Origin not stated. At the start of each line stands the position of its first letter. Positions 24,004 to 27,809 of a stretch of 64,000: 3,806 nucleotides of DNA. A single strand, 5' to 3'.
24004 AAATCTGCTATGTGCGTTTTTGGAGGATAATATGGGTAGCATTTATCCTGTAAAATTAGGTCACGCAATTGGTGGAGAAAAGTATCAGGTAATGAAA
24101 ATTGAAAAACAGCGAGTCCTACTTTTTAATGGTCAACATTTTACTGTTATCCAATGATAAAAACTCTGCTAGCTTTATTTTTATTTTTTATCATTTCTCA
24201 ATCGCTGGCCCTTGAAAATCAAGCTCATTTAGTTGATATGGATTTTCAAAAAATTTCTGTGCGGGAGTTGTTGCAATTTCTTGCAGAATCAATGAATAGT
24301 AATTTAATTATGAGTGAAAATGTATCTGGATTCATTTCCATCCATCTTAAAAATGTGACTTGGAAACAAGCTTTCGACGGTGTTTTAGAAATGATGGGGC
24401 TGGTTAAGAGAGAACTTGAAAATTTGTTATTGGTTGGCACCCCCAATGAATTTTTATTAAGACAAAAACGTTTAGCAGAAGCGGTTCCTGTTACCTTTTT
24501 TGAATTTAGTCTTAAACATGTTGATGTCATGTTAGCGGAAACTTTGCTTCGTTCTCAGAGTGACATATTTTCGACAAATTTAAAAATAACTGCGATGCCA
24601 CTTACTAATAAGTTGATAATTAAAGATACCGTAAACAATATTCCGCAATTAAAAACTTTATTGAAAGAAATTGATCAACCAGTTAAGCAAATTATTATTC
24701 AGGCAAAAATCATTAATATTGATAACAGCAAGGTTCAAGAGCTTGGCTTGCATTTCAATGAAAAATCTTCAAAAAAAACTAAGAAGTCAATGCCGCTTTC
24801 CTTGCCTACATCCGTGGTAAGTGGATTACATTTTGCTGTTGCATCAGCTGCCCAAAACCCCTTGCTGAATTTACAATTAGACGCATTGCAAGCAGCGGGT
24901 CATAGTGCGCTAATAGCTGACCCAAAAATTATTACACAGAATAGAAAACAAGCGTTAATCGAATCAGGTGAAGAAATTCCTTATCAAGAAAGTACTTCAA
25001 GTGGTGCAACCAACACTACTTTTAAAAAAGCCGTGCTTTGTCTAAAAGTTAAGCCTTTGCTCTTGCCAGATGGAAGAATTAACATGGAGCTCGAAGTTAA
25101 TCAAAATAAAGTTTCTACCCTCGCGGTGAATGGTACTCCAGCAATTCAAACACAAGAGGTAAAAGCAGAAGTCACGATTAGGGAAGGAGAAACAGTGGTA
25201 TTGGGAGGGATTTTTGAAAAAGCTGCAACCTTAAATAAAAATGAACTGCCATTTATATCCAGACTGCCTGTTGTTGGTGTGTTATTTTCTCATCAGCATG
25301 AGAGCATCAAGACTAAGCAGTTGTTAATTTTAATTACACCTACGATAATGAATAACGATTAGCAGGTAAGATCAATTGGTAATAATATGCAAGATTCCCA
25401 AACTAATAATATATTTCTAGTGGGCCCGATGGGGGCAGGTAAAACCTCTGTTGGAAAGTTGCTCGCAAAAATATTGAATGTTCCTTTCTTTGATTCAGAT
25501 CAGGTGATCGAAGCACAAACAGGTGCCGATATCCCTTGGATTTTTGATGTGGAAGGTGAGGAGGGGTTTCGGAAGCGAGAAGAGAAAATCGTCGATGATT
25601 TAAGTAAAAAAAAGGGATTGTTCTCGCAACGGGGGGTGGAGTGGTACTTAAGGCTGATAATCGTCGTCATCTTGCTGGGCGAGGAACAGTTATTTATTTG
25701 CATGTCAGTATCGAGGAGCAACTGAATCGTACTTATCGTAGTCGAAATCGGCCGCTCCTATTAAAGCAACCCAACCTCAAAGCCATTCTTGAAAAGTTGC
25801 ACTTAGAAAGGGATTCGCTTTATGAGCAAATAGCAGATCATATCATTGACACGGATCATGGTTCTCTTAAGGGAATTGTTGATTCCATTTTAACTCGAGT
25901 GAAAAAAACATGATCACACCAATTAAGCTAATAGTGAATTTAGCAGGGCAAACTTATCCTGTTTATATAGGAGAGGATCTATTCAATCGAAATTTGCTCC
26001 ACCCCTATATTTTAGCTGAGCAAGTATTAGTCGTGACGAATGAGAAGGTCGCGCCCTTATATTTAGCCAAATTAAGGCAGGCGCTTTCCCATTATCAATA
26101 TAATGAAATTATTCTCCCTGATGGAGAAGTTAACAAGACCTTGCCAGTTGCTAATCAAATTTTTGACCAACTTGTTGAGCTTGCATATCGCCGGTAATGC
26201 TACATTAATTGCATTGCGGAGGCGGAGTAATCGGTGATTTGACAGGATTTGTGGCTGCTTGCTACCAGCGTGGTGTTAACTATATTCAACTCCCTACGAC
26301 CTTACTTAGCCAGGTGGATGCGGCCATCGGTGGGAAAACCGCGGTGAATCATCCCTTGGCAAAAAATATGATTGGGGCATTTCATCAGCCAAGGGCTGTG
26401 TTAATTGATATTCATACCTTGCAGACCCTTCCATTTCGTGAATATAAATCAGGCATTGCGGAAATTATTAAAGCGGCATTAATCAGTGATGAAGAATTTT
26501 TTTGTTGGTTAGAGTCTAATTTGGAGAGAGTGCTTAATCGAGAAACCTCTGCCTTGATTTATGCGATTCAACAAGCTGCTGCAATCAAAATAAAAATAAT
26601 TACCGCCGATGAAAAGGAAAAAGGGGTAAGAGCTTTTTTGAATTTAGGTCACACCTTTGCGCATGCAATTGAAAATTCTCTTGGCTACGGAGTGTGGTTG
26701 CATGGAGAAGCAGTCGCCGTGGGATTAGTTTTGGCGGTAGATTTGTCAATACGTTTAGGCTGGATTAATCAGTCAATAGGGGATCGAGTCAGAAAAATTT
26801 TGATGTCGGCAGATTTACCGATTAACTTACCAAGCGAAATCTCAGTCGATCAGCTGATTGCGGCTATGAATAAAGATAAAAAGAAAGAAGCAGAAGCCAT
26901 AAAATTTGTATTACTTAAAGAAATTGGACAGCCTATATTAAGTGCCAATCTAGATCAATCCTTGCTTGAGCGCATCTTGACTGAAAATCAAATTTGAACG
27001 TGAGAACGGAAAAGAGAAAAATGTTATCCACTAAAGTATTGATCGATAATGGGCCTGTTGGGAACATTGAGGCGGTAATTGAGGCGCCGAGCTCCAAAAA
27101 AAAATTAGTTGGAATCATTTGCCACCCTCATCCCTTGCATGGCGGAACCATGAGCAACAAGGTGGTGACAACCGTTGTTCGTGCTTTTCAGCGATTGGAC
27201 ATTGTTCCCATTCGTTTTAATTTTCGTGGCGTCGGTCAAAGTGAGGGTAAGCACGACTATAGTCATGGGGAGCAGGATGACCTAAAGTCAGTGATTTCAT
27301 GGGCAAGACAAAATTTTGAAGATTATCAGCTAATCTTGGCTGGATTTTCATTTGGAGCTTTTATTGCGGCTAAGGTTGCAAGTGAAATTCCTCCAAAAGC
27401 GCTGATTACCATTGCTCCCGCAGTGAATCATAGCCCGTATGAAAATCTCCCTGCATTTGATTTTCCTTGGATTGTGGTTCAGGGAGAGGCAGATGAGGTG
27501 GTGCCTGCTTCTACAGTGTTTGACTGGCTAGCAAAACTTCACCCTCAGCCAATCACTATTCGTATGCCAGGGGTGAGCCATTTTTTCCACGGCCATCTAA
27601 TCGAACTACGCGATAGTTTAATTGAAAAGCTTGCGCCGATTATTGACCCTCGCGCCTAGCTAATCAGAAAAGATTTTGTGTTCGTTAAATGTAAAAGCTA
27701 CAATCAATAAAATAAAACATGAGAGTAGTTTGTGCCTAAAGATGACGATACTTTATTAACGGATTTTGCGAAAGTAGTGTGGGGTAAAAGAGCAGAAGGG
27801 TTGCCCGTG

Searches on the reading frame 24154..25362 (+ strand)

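Call 24: search_protein_families(library=ncbifam, proteins=[window:24154-25362:+], max_evalue=0.00001)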
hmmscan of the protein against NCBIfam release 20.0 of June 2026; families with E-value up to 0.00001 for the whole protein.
window:24154-25362:+ (402 aa): 8 families
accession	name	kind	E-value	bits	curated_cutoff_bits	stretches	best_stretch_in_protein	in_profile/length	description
TIGR02515.1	IV_pilus_PilQ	subfamily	6.6e-91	305.4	284.35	2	204-400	226-428/428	type IV pilus secretin PilQ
NF010083.0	PRK13568.1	equivalog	2.4e-67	227.5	554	1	12-400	13-418/419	DNA uptake porin HofQ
NF007851.2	PRK10560.1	exception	5.8e-59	199.9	598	1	6-400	5-410/412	DNA uptake porin HofQ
TIGR02517.1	type_II_gspD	equivalog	2.2e-40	138.7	351.35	1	138-401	296-592/600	type II secretion system secretin GspD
TIGR02516.1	type_III_yscC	equivalog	9.6e-39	133.2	238.45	1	134-400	190-462/463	type III secretion system outer membrane ring subunit SctC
TIGR02519.1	pilus_MshL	equivalog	1.1e-26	93.6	250.2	1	153-399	9-290/290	pilus (MSHA type) biogenesis protein MshL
NF011873.0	PRK15346.1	equivalog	3.1e-21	75.6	524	1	141-401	235-496/499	EscC/YscC/HrcC family type III secretion system outer membrane ring protein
NF042912.1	Amuc_1098_fam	equivalog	2.6e-15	55.6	750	1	328-399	725-796/805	Amuc_1098 family type IV pilus outer membrane protein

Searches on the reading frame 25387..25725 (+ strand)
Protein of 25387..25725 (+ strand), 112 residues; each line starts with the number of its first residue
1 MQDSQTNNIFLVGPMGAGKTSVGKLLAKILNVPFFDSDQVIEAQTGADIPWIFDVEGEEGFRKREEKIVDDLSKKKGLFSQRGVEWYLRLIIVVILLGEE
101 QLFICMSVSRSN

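Call 24: search_protein_families(library=ncbifam, proteins=[window:25387-25725:+], max_evalue=0.00001)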
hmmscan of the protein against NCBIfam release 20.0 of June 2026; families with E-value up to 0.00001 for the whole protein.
window:25387-25725:+ (112 aa): 14 families
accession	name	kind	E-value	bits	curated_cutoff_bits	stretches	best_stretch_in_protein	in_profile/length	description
NF003456.0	PRK05057.1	equivalog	4.2e-34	117.9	195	1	5-79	3-77/173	shikimate kinase AroK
NF010552.0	PRK13946.1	equivalog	9.7e-21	74.3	186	1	4-75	21-92/198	shikimate kinase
NF010553.0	PRK13947.1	equivalog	1.4e-18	67.7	204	1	7-106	2-100/173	shikimate kinase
NF010555.0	PRK13949.1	equivalog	9.8e-17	61.6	180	1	8-74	3-69/175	shikimate kinase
NF010556.0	PRK13951.1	equivalog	1.9e-15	56.7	560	1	8-79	2-73/492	bifunctional shikimate kinase AroK/3-dehydroquinate synthase AroB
NF002988.0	PRK03731.1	equivalog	3.4e-15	56.2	161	1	6-78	2-74/174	shikimate kinase AroL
NF010627.0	PRK14021.1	equivalog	9e-15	54.1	565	1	6-83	6-84/542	bifunctional shikimate kinase/3-dehydroquinate synthase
NF010554.0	PRK13948.1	equivalog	2.1e-14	53.5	217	1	6-76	10-80/192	shikimate kinase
NF006015.0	PRK08154.1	subfamily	3.3e-14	52.8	204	1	3-76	133-206/314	anaerobic benzoate catabolism transcriptional regulator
NF040667.1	hom_kin_desulfo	exception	3.6e-14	53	197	1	8-83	2-77/163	homoserine kinase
NF006610.0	PRK09169.1-4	subfamily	5e-12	43.3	4299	1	8-68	2867-2927/3056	hypothetical protein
NF001866.0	PRK00625.1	equivalog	3.4e-11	43.6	142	1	8-83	2-81/173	shikimate kinase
NF003745.1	PRK05342.1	equivalog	4.3e-07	29.1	359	1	6-39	109-142/418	ATP-dependent Clp protease ATP-binding subunit ClpX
TIGR00382.1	clpX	equivalog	1.8e-06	27.2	370.75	1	5-39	116-150/414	ATP-dependent protease ATP-binding subunit ClpX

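Call 34: list_cluster_members(proteins=[window:25387-25722:+, window:25910-26194:+, window:26209-26994:+, window:58511-58741:+, window:43267-44337:-, window:41937-43028:+, window:23391-23852:+, window:19444-21819:-, window:26994-27656:+, window:25641-25910:+])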
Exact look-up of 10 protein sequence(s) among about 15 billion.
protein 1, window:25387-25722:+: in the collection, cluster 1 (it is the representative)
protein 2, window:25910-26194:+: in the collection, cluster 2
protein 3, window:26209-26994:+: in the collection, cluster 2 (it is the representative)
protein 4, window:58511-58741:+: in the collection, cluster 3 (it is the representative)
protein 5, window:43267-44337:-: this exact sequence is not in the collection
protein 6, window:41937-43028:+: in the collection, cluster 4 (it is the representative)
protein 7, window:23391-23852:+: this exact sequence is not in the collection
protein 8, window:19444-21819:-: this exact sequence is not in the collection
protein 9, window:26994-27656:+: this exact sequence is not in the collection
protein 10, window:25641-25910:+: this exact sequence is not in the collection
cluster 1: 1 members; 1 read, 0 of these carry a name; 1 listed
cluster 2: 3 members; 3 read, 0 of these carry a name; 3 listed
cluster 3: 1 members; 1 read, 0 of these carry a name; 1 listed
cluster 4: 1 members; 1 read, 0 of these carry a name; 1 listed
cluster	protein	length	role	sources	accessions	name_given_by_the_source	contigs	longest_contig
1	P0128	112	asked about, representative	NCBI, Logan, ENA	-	-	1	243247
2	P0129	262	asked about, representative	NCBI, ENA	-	-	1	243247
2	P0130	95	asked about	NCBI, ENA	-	-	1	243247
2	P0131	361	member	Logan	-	-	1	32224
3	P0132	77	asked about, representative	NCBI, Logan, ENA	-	-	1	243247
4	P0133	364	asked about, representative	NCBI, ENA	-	-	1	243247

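Call 35: find_encoding_contigs(protein=P0131, flank=10000, max_places=6)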
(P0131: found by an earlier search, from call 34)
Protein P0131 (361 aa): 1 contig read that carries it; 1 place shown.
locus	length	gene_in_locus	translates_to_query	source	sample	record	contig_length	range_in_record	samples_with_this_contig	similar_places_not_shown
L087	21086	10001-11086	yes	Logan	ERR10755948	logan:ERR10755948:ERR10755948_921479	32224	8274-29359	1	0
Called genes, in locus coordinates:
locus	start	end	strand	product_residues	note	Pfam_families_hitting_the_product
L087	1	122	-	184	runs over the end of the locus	PF00227:Proteasome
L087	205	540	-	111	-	PF05036:SPOR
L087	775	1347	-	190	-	PF05746:DALR_1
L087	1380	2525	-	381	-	PF03485:Arg_tRNA_synt_N, PF00750:tRNA-synt_1d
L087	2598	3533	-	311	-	PF01218:Coprogen_oxidas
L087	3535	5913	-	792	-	PF00912:Transgly, PF17092:PCB_OB (weak), PF00905:Transpeptidase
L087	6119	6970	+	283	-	PF11104:PilM_2 (weak)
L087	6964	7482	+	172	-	-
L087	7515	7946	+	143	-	-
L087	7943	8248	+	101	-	PF04351:PilP (weak)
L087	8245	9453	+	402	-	PF03958:Secretin_N (weak), PF00263:Secretin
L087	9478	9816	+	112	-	PF13238:AAA_18 (weak), PF01202:SKI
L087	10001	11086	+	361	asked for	PF13685:Fe-ADH_2 (weak), PF01761:DHQ_synthase, PF24621:DHQS_C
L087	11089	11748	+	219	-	PF02129:Peptidase_S15, PF00561:Abhydrolase_1, PF12146:Hydrolase_4, PF12697:Abhydrolase_6 (weak), PF20408:Abhydrolase_11 (faint)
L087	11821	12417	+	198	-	-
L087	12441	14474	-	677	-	-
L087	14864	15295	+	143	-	PF00572:Ribosomal_L13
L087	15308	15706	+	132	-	PF00380:Ribosomal_S9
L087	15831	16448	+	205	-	PF02798:GST_N, PF22441:CLIC-like_N (weak), PF00462:Glutaredoxin (weak), PF13417:GST_N_3, PF13409:GST_N_2, PF00043:GST_C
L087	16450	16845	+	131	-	PF04386:SspB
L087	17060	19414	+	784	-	PF12796:Ank_2, PF13606:Ank_3 (faint), PF13637:Ank_4 (faint), PF13857:Ank_5 (faint), PF00023:Ank (faint), PF12796:Ank_2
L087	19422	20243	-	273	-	-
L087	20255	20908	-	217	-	PF02163:Peptidase_M50 (weak)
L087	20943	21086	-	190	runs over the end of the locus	PF04972:BON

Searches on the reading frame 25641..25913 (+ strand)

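Call 24: search_protein_families(library=ncbifam, proteins=[window:25641-25913:+], max_evalue=0.00001)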
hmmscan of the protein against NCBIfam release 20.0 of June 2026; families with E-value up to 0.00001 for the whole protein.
window:25641-25913:+ (90 aa): 6 families
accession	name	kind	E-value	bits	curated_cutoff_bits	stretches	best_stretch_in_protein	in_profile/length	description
NF003456.0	PRK05057.1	equivalog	1.5e-21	77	195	1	2-88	85-171/173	shikimate kinase AroK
NF002988.0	PRK03731.1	equivalog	1.5e-11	44.3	161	1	1-87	81-168/174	shikimate kinase AroL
NF040667.1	hom_kin_desulfo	exception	3.9e-10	39.8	197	1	4-87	82-162/163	homoserine kinase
NF010554.0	PRK13948.1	equivalog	1.3e-09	37.9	217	1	2-87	91-173/192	shikimate kinase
NF010553.0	PRK13947.1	equivalog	2e-09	37.9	204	1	1-86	81-164/173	shikimate kinase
NF010552.0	PRK13946.1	equivalog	2.2e-09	37.2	186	1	3-89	105-189/198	shikimate kinase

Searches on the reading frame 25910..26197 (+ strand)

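Call 24: search_protein_families(library=ncbifam, proteins=[window:25910-26197:+], max_evalue=0.00001)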
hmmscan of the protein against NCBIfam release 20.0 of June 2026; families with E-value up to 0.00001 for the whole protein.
window:25910-26197:+ (95 aa): 1 family
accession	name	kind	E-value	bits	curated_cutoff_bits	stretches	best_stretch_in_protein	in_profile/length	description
TIGR01357.1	aroB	equivalog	7.9e-08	31.9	305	1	16-94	1-81/344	3-dehydroquinate synthase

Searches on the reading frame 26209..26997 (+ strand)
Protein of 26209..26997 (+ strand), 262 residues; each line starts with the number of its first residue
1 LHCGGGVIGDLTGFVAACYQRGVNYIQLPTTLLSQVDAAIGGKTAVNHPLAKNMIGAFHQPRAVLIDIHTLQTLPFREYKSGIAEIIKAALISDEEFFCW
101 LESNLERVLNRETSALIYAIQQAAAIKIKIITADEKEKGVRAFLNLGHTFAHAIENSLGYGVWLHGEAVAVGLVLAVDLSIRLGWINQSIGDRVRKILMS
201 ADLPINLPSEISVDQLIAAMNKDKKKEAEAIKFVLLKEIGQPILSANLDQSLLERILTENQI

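Call 24: search_protein_families(library=ncbifam, proteins=[window:26209-26997:+], max_evalue=0.00001)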
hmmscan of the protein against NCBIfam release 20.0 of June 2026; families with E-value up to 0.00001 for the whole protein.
window:26209-26997:+ (262 aa): 6 families
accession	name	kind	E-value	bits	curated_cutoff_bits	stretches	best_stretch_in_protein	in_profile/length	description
TIGR01357.1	aroB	equivalog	9.2e-98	327.6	305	1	3-251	89-337/344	3-dehydroquinate synthase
TIGR04425.1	P_lya_rel_AroB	hypoth_equivalog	1.8e-65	221.2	400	1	3-245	89-329/348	AroB-related putative sugar phosphate phospholyase (cyclizing)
NF010627.0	PRK14021.1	equivalog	3.5e-56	190.7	565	1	3-251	276-531/542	bifunctional shikimate kinase/3-dehydroquinate synthase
NF004852.0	PRK06203.1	equivalog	4.9e-53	180.4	333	1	2-256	127-387/407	3-dehydroquinate synthase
NF010556.0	PRK13951.1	equivalog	9.1e-43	146.8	560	1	3-249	244-483/492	bifunctional shikimate kinase AroK/3-dehydroquinate synthase AroB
NF002022.0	PRK00843.1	equivalog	1.8e-09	37.1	413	0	3-89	94-175/350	NAD(P)-dependent glycerol-1-phosphate dehydrogenase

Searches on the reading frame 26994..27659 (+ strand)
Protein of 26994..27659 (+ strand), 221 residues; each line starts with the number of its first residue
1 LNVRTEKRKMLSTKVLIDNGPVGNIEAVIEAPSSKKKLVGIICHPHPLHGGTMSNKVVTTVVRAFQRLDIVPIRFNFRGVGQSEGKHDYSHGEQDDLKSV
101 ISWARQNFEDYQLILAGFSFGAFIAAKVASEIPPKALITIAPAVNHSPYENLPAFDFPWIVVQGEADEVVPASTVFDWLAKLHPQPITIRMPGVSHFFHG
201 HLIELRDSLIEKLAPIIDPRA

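Call 24: search_protein_families(library=ncbifam, proteins=[window:26994-27659:+], max_evalue=0.00001)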
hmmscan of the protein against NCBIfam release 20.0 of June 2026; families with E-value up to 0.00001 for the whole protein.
window:26994-27659:+ (221 aa): 3 families
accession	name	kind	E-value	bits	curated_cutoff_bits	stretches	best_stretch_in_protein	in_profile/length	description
NF058544.1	IVPilMotSglTMyx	equivalog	5.3e-11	42.7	300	1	34-176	28-169/210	type IV pili motility protein SglT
TIGR00976.1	CocE_NonD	subfamily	4.2e-07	29.4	66.3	1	77-147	61-132/550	CocE/NonD family hydrolase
NF047920.1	lactonase_UilS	equivalog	4.8e-07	29.8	400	0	33-129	20-116/285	UilS family quorum-quenching N-acyl-homoserine lactonase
